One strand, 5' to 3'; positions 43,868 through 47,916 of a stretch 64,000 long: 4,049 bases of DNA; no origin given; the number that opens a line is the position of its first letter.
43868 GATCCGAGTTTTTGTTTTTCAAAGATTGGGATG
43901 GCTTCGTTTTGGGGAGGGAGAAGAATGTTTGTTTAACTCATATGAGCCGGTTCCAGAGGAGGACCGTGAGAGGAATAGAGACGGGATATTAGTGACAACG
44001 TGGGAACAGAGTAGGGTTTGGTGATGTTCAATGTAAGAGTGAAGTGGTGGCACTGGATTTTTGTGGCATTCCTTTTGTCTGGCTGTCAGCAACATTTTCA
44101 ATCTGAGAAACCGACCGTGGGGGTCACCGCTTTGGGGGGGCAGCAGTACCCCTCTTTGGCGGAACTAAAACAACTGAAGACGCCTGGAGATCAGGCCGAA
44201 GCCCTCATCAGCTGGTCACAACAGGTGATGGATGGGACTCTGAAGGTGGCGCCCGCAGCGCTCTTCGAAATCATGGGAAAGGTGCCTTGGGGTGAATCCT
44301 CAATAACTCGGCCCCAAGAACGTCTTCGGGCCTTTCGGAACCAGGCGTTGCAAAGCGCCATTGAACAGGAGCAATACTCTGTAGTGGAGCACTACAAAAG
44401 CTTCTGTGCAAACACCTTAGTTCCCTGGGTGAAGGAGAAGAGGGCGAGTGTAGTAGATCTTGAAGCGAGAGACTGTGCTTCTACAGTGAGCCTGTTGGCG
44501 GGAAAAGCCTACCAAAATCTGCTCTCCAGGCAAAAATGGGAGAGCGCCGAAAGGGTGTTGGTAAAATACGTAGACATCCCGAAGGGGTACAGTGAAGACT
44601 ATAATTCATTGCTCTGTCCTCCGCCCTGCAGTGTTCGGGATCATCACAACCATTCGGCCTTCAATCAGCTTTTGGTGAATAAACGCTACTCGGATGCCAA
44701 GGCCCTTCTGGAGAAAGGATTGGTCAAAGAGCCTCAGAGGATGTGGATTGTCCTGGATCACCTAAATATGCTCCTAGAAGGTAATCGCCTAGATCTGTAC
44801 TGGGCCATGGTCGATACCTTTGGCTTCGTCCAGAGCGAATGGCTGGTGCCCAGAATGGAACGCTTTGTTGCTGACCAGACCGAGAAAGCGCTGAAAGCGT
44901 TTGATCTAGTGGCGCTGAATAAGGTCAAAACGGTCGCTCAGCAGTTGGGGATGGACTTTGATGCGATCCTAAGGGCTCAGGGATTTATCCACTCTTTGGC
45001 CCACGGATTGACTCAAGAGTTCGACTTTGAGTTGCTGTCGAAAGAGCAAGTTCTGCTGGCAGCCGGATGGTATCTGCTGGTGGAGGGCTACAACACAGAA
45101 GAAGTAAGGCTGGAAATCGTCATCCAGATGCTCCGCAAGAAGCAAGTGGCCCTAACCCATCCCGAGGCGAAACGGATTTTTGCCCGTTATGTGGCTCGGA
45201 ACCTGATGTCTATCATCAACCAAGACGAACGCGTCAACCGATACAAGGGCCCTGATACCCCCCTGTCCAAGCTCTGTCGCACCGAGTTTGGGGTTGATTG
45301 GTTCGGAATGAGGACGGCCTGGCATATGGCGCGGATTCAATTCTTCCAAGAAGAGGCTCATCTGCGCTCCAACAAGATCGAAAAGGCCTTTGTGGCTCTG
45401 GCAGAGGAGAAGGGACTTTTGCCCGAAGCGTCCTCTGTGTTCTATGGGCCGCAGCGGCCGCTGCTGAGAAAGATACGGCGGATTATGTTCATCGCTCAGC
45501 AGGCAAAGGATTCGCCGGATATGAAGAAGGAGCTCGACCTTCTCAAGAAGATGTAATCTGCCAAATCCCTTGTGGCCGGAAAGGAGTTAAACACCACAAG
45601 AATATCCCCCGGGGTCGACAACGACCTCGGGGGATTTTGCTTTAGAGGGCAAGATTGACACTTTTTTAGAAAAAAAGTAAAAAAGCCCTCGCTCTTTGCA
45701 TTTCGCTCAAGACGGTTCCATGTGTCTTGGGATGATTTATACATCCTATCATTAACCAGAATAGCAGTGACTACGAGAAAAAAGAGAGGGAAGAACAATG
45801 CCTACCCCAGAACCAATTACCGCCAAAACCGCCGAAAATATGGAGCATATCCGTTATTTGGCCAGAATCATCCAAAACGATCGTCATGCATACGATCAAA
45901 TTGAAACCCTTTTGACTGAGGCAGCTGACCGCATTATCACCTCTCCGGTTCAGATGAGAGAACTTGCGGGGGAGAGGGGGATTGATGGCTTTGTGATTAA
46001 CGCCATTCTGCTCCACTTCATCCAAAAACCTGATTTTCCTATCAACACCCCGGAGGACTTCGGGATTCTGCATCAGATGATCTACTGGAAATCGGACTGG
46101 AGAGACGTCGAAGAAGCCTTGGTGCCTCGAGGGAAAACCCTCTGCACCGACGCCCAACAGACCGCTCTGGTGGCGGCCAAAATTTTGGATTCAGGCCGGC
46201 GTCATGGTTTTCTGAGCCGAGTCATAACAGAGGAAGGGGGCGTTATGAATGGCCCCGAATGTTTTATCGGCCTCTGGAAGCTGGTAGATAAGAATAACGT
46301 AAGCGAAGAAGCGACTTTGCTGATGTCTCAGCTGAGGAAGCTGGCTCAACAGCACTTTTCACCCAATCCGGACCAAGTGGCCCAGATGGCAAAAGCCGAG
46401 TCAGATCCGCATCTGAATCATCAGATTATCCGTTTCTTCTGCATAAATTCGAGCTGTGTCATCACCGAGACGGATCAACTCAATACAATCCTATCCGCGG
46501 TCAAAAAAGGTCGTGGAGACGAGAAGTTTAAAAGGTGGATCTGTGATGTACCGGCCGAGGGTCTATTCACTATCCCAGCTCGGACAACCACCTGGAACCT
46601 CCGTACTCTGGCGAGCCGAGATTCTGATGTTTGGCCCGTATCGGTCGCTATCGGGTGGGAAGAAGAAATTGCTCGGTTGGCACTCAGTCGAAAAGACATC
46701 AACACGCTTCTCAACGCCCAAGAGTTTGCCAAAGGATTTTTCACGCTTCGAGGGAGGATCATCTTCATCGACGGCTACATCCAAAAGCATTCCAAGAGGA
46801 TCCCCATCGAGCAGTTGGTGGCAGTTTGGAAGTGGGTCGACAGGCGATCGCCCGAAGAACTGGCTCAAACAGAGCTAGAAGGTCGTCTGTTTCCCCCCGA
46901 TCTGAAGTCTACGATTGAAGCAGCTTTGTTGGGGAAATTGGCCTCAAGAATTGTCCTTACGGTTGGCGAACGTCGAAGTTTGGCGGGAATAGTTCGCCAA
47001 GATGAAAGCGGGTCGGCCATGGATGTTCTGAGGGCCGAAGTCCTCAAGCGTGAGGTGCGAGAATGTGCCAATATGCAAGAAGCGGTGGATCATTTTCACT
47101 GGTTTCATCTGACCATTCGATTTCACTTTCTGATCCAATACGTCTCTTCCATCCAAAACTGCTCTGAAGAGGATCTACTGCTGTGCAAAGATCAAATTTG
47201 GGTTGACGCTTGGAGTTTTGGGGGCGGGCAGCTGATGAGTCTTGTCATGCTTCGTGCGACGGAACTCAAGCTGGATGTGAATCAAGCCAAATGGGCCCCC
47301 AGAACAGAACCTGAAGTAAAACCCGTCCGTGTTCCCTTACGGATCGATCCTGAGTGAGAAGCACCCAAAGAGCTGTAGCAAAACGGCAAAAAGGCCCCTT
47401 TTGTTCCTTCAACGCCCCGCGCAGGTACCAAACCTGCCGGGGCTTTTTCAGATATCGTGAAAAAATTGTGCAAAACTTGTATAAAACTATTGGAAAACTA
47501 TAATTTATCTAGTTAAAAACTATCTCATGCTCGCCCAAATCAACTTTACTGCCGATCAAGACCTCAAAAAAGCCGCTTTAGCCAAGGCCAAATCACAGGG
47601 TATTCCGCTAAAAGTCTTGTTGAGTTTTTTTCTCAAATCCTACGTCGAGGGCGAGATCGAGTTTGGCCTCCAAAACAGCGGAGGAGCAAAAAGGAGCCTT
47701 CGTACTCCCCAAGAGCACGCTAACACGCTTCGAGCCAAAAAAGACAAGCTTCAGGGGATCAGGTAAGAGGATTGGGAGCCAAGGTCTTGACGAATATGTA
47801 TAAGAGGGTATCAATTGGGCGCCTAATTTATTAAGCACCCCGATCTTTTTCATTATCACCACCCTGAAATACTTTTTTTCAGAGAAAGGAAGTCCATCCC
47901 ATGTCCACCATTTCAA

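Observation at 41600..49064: Island of unrecognisable proteins: three paralogues sharing repeat modules, plus a lipoprotein, each in its own transcription unit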

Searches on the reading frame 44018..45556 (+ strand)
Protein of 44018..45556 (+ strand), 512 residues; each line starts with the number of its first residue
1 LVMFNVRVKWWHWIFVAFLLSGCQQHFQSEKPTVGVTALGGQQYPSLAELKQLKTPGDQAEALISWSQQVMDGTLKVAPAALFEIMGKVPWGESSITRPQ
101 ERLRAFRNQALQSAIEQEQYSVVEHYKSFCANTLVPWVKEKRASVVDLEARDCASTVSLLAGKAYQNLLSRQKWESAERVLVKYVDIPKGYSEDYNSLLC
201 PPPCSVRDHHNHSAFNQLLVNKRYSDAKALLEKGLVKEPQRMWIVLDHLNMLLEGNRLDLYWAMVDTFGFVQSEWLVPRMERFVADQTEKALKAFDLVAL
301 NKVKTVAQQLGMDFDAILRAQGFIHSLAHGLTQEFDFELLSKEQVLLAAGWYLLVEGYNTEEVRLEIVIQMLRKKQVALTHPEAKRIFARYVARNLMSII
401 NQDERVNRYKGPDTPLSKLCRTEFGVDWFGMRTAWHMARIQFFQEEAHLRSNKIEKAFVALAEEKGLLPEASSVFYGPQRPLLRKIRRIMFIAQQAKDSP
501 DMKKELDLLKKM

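Call 3: search_protein_families(library=pfam, proteins=[window:44018-45556:+], max_evalue=1)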
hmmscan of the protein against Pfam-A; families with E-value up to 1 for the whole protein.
window:44018-45556:+ (512 aa): 1 family
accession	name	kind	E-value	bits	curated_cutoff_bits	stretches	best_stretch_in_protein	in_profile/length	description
PF13428.12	TPR_14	-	0.85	10.9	23.5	0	217-245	10-38/44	Tetratricopeptide repeat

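Call 4: search_protein_families(library=ncbifam, proteins=[window:44018-45556:+], max_evalue=1)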
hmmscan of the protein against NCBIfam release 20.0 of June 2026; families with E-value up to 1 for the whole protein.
window:44018-45556:+ (512 aa): 3 families
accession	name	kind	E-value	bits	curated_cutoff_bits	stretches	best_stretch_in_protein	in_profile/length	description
TIGR01697.1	PNPH-PUNA-XAPA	subfamily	0.16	11.3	197.1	1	322-448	30-151/247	inosine/guanosine/xanthosine phosphorylase family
NF005077.0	PRK06504.1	subfamily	0.16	11.1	590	1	57-121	90-154/390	acetyl-CoA C-acetyltransferase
NF058633.1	StatPhSurvSpsC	equivalog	0.18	11.4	280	1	253-306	162-212/223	stationary phase survival protein SpsC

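Call 9: search_protein_families(library=padloc, proteins=[window:44018-45556:+], max_evalue=1)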
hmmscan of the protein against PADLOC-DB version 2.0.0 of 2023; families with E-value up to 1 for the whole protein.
window:44018-45556:+ (512 aa): 0 families

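Call 51: find_homologous_proteins(query=window:44024-45556:+, max_evalue=0.01)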
Query window:44024-45556:+ (510 aa): 1 proteins with E <= 0.01 among 8000 candidates.
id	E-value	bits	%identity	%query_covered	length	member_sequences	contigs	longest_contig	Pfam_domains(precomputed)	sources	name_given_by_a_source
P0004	0.0e+0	1161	100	100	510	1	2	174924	-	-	-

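Call 62: search_protein_families(library=phrogs, proteins=[window:44024-45556:+], max_evalue=1)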
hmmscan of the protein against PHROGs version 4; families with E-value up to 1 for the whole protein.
window:44024-45556:+ (510 aa): 0 families

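Call 63: search_solved_structures(query=window:44024-45556:+, max_evalue=5)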
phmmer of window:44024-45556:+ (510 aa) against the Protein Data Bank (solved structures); distinct sequences matched with E-value up to 5: 0.

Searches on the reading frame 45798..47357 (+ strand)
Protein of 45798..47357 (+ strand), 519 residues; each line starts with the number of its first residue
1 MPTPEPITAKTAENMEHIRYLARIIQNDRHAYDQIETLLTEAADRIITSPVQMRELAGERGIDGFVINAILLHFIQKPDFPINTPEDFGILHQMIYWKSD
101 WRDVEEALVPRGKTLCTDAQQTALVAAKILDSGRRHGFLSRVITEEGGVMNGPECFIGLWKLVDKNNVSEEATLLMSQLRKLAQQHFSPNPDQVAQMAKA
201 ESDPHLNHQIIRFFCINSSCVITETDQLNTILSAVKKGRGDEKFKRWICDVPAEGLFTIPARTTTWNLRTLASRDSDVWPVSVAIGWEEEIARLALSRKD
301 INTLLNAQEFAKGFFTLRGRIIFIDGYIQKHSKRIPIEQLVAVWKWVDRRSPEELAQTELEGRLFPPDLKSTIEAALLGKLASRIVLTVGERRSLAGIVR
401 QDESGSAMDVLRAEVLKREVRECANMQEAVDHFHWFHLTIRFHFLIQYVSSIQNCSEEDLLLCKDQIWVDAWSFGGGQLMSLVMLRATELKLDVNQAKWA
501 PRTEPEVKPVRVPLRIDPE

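Call 3: search_protein_families(library=pfam, proteins=[window:45798-47357:+], max_evalue=1)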
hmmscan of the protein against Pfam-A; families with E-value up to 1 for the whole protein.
window:45798-47357:+ (519 aa): 0 families

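Call 4: search_protein_families(library=ncbifam, proteins=[window:45798-47357:+], max_evalue=1)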
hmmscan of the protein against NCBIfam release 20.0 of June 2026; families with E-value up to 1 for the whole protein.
window:45798-47357:+ (519 aa): 0 families

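Call 9: search_protein_families(library=padloc, proteins=[window:45798-47357:+], max_evalue=1)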
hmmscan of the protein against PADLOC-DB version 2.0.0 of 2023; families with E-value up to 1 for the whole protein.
window:45798-47357:+ (519 aa): 0 families

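Call 62: search_protein_families(library=phrogs, proteins=[window:45798-47357:+], max_evalue=1)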
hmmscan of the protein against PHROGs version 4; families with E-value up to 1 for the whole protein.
window:45798-47357:+ (519 aa): 3 families
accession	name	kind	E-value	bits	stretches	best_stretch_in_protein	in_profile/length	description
phrog_34016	-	unknown function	0.0021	19.3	0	391-422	56-87/120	-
phrog_7533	-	unknown function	0.32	11.5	0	19-49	148-178/310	-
phrog_33405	-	unknown function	0.44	10.7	1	266-306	64-104/294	-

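Call 87: list_cluster_members(proteins=[window:45798-47357:+, window:47527-47766:+, window:47901-49064:+, window:44024-45556:+, window:41600-43672:+])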
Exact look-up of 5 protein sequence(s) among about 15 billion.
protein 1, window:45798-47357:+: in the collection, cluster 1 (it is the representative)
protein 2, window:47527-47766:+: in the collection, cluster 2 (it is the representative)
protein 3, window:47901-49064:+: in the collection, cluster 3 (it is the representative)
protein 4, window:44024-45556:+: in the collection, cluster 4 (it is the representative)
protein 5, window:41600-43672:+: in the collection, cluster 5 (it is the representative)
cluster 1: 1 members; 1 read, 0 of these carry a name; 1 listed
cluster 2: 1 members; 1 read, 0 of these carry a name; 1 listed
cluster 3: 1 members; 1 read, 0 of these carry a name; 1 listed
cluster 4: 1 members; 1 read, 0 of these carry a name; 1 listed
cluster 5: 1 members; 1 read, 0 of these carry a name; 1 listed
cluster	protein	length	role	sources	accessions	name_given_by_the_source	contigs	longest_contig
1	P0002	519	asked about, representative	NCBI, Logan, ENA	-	-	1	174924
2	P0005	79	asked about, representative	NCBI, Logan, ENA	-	-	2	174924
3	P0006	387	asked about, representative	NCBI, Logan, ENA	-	-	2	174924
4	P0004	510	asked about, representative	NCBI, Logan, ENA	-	-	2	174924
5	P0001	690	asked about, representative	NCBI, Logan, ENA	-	-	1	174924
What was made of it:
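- On Conserved multi-gene 'system' (any kind): All five proteins are singleton clusters (call 87).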

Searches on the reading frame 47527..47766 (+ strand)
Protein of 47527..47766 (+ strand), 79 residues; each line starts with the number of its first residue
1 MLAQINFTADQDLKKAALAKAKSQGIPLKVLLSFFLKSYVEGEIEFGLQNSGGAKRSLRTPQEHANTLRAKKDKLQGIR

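Call 3: search_protein_families(library=pfam, proteins=[window:47527-47766:+], max_evalue=1)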
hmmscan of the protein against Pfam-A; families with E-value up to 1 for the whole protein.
window:47527-47766:+ (79 aa): 0 families

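Call 4: search_protein_families(library=ncbifam, proteins=[window:47527-47766:+], max_evalue=1)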
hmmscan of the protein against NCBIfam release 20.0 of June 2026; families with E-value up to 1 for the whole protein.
window:47527-47766:+ (79 aa): 1 family
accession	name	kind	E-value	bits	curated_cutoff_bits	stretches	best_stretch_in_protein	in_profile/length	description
NF008412.0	PRK11235.1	equivalog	0.084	13.1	96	1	3-37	2-36/80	type II toxin-antitoxin system RelB/DinJ family antitoxin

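Call 9: search_protein_families(library=padloc, proteins=[window:47527-47766:+], max_evalue=1)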
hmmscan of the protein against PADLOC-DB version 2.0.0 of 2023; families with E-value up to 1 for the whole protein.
window:47527-47766:+ (79 aa): 0 families

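Call 62: search_protein_families(library=phrogs, proteins=[window:47527-47766:+], max_evalue=1)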
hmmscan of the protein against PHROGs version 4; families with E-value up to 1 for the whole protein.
window:47527-47766:+ (79 aa): 1 family
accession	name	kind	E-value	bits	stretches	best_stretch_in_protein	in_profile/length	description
phrog_36888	-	unknown function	0.0098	17.2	1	10-46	6-43/71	-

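Call 64: search_solved_structures(query=window:47527-47766:+, max_evalue=5, show_alignments=2)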
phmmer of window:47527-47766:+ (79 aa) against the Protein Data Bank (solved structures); distinct sequences matched with E-value up to 5: 0.

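Call 84: search_protein_families(library=pfam, proteins=[window:47527-47766:+], max_evalue=10)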
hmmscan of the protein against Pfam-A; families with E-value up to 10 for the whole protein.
window:47527-47766:+ (79 aa): 0 families

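Call 85: search_dna_similar(query=window:47527-47766:+, collection=plasmids, mode=protein, max_evalue=0.1, max_rows=10)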
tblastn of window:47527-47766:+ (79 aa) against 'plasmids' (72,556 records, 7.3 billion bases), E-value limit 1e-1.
No match.

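Call 86: search_dna_similar(query=window:47527-47766:+, collection=phages, mode=protein, max_evalue=0.1, max_rows=10)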
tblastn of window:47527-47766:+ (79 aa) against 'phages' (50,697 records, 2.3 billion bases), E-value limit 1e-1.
No match.
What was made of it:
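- On RelB/DinJ type II antitoxin (mini-ORF D): No Pfam match (calls 3, 84), no PDB match (call 64) and no phage or plasmid match (calls 85, 86).
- Tried and rejected: None (calls 85, 86).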
